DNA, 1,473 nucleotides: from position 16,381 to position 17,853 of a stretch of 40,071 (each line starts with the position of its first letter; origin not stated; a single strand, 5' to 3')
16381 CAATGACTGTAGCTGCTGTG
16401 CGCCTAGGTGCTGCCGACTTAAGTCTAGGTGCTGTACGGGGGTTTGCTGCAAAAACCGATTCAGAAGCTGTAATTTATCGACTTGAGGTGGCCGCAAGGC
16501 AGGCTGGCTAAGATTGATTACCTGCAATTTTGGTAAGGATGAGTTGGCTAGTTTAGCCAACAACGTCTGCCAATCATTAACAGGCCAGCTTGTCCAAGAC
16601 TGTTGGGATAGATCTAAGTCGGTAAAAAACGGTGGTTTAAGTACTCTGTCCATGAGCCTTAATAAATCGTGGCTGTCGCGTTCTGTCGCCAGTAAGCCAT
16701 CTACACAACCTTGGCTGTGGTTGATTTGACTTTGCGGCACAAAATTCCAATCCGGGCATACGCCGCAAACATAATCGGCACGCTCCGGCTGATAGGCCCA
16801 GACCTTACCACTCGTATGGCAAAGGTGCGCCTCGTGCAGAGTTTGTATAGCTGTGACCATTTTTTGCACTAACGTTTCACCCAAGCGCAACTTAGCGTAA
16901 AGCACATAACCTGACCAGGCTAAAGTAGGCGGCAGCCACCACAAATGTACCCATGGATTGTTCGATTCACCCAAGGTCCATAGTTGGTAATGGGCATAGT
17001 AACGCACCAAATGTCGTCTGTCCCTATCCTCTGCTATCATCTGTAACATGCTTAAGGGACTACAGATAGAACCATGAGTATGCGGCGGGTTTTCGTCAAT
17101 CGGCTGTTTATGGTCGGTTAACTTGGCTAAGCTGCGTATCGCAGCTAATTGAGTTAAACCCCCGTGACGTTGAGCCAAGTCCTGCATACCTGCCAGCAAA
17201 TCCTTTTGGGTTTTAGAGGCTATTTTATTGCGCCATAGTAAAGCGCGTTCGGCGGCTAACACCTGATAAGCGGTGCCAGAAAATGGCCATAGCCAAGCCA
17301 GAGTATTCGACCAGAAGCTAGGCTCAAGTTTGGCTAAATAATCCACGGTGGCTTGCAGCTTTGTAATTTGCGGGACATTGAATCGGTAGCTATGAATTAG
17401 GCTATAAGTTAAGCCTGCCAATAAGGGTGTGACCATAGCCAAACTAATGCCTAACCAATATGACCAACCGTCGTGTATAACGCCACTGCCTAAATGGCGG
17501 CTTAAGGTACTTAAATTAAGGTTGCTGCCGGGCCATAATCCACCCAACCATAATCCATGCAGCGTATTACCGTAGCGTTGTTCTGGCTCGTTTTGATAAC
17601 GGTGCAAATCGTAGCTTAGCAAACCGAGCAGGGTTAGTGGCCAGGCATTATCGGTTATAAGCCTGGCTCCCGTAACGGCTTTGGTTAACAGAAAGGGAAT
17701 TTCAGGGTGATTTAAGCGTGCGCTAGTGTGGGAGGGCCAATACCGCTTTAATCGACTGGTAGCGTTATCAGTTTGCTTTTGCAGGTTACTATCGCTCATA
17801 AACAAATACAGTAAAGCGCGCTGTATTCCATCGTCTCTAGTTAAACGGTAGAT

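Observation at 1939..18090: Membrane-anchored RI-type LRR protein and a 4281-aa YD/Rhs toxin form one apparent operon: candidate undescribed toxin delivery or targeting module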

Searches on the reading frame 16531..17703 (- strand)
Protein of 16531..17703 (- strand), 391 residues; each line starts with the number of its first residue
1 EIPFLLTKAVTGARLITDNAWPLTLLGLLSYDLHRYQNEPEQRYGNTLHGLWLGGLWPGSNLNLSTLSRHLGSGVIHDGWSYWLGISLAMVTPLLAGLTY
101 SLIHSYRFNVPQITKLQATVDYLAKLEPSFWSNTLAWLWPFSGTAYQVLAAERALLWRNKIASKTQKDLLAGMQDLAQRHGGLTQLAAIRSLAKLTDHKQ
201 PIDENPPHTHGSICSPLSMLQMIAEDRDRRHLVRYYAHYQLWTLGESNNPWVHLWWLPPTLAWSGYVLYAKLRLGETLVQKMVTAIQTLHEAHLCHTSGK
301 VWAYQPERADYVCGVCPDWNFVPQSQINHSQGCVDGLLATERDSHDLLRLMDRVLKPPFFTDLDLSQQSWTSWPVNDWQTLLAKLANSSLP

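Call 33: find_homologous_proteins(query=A1, max_evalue=0.00001)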
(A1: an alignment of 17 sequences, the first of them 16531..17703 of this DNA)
Query A1 (17 sequences): 8000 candidates shared short words with the query, none scored E <= 0.00001.

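Call 51: predict_structure(alignment_id=A1)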
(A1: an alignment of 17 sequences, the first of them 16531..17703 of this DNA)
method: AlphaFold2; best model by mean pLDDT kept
length: 391 residues; sequences in the alignment: 17
mean_pLDDT: 79.9   pTM: 0.62
mean pLDDT of the five models: 79.9, 77.2, 77.1, 75.0, 73.8
residues with pLDDT >= 90: 77; 70-90: 234; 50-70: 73; < 50: 7
segments of 3 or more residues with pLDDT < 50: 205-210
pLDDT, mean of each block of 10 residues (from residue 1): 74 79 87 85 71 64 67 67 76 73 65 68 81 66 75 77 84 89 87 82 48 80 90 88 80 69 87 86 88 92 85 93 91 93 91 79 87 90 81 59
secondary structure, 60 per line:
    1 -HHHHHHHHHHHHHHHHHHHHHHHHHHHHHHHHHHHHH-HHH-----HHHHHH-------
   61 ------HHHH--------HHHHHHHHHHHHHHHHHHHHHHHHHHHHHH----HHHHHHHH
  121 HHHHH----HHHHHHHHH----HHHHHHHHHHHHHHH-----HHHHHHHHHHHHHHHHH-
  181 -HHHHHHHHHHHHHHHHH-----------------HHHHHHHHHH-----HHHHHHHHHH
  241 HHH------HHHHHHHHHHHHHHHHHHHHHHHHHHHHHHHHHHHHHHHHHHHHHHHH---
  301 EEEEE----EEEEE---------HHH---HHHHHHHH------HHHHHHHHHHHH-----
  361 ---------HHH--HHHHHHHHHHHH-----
elements in order: H2-38 H48-53 H67-70 H79-108 H113-125 H130-138 H143-157 H163-179 H182-198 H216-225 H231-243 H250-297 E301-305 E310-314 H330-337 H344-355 H375-386
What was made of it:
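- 16531..17703 (-): Conserved N-domain (aa ~130-520). It is all-helical with three moderately hydrophobic helices, a HEAT/ARM-like middle and a beta hairpin carrying four invariant Cys (C..CxxC..C). This is an unnamed family. AF2 model pLDDT 80 (call 51).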

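Call 54: fold_search(model_id=the predicted structure, library=pdb)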
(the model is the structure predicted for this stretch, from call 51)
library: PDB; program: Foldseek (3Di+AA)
matches with E <= 10: 506; with E <= 0.001: 0
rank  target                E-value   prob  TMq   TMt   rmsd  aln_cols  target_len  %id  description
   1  7ycx_G                1.1e-01  0.54  0.20  0.10  30.7       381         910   11  The structure of INTAC-PEC complex (released 2023-03-15)
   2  6owo_A                3.9e-01  0.30  0.18  0.13  24.1       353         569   10  CRYO-EM STRUCTURE OF PHOSPHORYLATED AP-2 CORE BOUND TO NECAP (released 2019-09-11)
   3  8d9w_B                4.6e-01  0.69  0.20  0.29  24.1       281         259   14  beta-Arf1 homodimeric interface within AP-1, Arf1, Nef, MHC-I lattice on narrow tubes (released 2023-07-05)
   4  8or3_C                5.0e-01  0.20  0.16  0.07  24.5       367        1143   13  CAND1-CUL1-RBX1-SKP1-SKP2-DCNL1 (released 2023-06-28)
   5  4fdd_A                5.3e-01  0.63  0.24  0.12  21.3       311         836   13  Crystal structure of KAP beta2-PY-NLS (released 2012-07-18)
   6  8f7a_A                5.5e-01  0.44  0.23  0.15  27.7       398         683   11  Cryo-EM structure of Importin-9 bound to RanGTP (released 2023-07-26)
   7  8d00                  5.7e-01  0.92  0.24  0.30  11.1       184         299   17  Structure of the Arabidopsis thaliana SPIRAL2 TOG domain (released 2023-11-29)
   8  8d9w_E                6.0e-01  0.47  0.19  0.26  23.6       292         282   14  beta-Arf1 homodimeric interface within AP-1, Arf1, Nef, MHC-I lattice on narrow tubes (released 2023-07-05)
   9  6mzf_E                6.0e-01  0.25  0.18  0.15  27.5       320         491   13  Structural Basis of Tubulin Recruitment and Assembly by Microtubule Polymerases with Tumor Overexpressed Gene (TOG) Do (released 2018-11-28)
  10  3ea5_B                6.0e-01  0.20  0.17  0.09  26.3       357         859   11  Kap95p Binding Induces the Switch Loops of RanGDP to adopt the GTP-bound Conformation: Implications for Nuclear Import (released 2008-10-21)
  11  8yab_B                6.0e-01  0.11  0.13  0.10  26.0       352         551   17  AP5 complex bound to SPG11-SPG15 (released 2025-03-26)
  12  6tbl_B                6.5e-01  0.97  0.22  0.59   5.8       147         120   15  Crystal structure of MMS19(CTD)-CIAO1-CIAO2B CIA targeting complex (released 2020-07-29)
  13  5h7c_A                6.8e-01  0.60  0.26  0.25  19.9       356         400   10  Crystal structure of a repeat protein with two Protein A-DHR14 repeat modules (released 2017-06-28)
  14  2ot8_B                6.8e-01  0.54  0.23  0.12  21.1       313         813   14  Karyopherin Beta2/Transportin-hnRNPM NLS Complex (released 2007-04-10)
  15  7z8t_D                7.1e-01  0.18  0.18  0.08  25.5       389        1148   10  CAND1-SCF-SKP2 CAND1 engaged SCF rocked (released 2023-04-19)
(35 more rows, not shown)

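Call 111: search_protein_families(library=pfam, alignment_id=A1, max_evalue=0.01)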
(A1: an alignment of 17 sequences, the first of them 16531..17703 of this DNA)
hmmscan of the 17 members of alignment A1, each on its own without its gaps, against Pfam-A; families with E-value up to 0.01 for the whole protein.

A. member 1, window:16531-17703:- (391 aa): 0 families

B. families by the number of members that match (of 17 scanned): 3 families
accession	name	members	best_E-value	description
PF06685.17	DUF1186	1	0.00048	Protein of unknown function (DUF1186)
PF09044.15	Kp4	1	0.00069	Kp4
PF15601.11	Imm70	1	0.0041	Immunity protein 70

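Call 112: search_solved_structures(query=A1, max_evalue=1)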
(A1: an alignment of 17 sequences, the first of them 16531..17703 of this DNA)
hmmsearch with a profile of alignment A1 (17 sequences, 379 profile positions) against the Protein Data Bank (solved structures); distinct sequences matched with E-value up to 1: 9.
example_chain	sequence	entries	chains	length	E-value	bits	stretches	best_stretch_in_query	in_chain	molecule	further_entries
6cri_B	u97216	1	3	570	0.34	13.3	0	141-216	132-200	AP-1 complex subunit beta-1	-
7r4h_B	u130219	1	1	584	0.36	13.2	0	141-216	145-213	AP-1 complex subunit beta-1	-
6cm9_B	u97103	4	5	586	0.36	13.2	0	141-216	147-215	AP-1 complex subunit beta-1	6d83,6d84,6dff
4p6z_B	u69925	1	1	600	0.39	13.1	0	141-216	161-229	AP-1 complex subunit beta-1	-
4hmy_B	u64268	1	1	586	0.43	12.9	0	141-216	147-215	AP-1 complex subunit beta-1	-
4rzp_A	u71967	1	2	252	0.48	12.8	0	156-227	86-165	Engineered Protein OR366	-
8qzn_A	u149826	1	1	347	0.62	12.4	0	157-218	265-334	DARPin-Armadillo fusion protein with Tyrosin pocket and linked target peptide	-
5wcx_A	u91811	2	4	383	0.69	12.2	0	98-250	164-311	Phosphoglycerol transferase GacH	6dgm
5u9z_A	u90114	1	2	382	0.69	12.2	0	98-250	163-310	PHOSPHOGLYCEROL TRANSFERASE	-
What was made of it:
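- Tried and rejected: The Pfam scan of 17 members and a PDB profile search found nothing consistent (calls 111, 112).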
